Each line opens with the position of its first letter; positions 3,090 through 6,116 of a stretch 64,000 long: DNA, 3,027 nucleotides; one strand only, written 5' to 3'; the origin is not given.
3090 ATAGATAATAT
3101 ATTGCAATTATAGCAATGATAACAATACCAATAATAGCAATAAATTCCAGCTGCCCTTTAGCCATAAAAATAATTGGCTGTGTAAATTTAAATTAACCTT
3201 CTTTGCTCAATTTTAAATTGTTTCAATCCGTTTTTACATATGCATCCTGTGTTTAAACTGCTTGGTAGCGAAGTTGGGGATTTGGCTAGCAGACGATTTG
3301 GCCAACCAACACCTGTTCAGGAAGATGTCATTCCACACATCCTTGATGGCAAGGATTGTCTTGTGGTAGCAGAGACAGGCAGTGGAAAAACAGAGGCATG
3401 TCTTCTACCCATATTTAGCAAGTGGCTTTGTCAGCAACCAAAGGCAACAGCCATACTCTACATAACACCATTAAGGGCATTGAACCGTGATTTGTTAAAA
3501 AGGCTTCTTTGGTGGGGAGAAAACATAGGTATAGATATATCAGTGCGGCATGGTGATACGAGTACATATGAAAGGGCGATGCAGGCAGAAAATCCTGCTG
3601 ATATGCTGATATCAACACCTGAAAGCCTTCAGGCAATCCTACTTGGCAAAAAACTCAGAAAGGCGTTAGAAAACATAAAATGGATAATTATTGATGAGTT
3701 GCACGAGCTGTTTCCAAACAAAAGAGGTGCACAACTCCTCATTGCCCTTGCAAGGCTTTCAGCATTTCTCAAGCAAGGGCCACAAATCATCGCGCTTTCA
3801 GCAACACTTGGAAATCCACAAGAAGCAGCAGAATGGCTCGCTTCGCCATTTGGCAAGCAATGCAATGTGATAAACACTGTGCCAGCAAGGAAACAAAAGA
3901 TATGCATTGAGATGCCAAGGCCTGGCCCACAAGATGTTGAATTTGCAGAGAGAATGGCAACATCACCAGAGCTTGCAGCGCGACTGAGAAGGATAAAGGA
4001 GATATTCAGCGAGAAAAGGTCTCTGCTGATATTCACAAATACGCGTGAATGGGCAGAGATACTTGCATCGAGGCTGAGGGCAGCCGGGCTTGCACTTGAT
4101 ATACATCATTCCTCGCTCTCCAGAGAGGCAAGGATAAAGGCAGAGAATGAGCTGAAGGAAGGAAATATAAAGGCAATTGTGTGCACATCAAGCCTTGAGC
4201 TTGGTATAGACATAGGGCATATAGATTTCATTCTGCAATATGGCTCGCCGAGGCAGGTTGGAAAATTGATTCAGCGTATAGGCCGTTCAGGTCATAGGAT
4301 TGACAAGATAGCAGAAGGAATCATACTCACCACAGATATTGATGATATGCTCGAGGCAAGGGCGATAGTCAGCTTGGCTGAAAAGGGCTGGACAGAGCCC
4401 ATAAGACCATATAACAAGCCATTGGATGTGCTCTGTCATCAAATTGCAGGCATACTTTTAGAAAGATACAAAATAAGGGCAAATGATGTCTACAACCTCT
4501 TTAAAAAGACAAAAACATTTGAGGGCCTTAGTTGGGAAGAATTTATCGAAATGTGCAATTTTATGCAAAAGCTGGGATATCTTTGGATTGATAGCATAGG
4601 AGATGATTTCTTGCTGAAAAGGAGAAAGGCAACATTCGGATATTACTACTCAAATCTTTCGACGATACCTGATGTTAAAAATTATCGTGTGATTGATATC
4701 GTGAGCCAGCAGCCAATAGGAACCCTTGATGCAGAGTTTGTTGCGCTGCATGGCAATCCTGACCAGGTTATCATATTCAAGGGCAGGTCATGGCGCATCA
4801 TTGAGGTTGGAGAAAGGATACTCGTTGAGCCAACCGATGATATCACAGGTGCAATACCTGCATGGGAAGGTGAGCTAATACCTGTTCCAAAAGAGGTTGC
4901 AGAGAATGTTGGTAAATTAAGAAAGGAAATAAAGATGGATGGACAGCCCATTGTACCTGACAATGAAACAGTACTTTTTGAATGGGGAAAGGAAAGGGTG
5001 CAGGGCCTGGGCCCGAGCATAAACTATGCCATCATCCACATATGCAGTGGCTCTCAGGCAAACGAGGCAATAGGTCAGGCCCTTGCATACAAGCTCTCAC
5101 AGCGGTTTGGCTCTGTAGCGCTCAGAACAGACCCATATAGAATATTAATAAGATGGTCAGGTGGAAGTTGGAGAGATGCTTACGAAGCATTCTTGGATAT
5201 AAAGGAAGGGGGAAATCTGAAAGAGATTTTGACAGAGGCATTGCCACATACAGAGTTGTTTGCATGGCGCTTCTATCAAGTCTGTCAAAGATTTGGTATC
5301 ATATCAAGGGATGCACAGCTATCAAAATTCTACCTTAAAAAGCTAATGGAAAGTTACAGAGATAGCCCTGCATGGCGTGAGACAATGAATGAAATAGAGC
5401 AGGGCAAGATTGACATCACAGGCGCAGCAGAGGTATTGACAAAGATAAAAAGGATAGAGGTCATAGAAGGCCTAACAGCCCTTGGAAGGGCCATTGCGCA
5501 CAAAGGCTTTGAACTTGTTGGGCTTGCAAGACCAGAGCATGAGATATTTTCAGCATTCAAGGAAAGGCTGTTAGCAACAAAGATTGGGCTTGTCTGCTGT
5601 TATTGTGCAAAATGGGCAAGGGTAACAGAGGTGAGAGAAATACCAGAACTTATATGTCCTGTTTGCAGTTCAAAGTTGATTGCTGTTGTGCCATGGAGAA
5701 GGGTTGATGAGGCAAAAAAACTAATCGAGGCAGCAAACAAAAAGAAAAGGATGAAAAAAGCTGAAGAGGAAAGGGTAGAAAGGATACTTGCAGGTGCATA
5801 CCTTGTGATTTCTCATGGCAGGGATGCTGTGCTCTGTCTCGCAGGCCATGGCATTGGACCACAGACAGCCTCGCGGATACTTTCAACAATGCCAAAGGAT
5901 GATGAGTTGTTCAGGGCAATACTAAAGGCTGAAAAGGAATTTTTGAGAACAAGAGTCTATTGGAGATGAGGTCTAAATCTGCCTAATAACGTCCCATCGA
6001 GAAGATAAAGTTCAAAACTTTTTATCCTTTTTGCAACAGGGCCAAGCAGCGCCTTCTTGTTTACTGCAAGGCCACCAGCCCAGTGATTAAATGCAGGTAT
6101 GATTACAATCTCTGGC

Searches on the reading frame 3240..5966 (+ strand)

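Call 34: search_protein_families(library=pfam, max_evalue=0.00001, proteins=[window:3240-5966:+])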
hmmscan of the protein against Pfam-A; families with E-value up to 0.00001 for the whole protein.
seq(909 aa): 5 families
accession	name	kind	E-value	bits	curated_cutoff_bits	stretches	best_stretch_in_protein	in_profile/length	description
PF00270.35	DEAD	-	1.2e-37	129.7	26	1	24-194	1-165/167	DEAD/DEAH box helicase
PF08494.16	DEAD_assoc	-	4.1e-25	89.2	23.5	1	572-742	1-180/191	DEAD/H associated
PF00271.37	Helicase_C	-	1.3e-18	67.7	23.5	1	250-351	4-107/110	Helicase conserved C-terminal domain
PF19306.5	WH_Lhr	-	1.6e-12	47.6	27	1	382-532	5-161/168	Large helicase-related protein, winged helix domain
PF04851.21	ResIII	-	7.5e-09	36.1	22.5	1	24-190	5-162/164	Type III restriction enzyme, res subunit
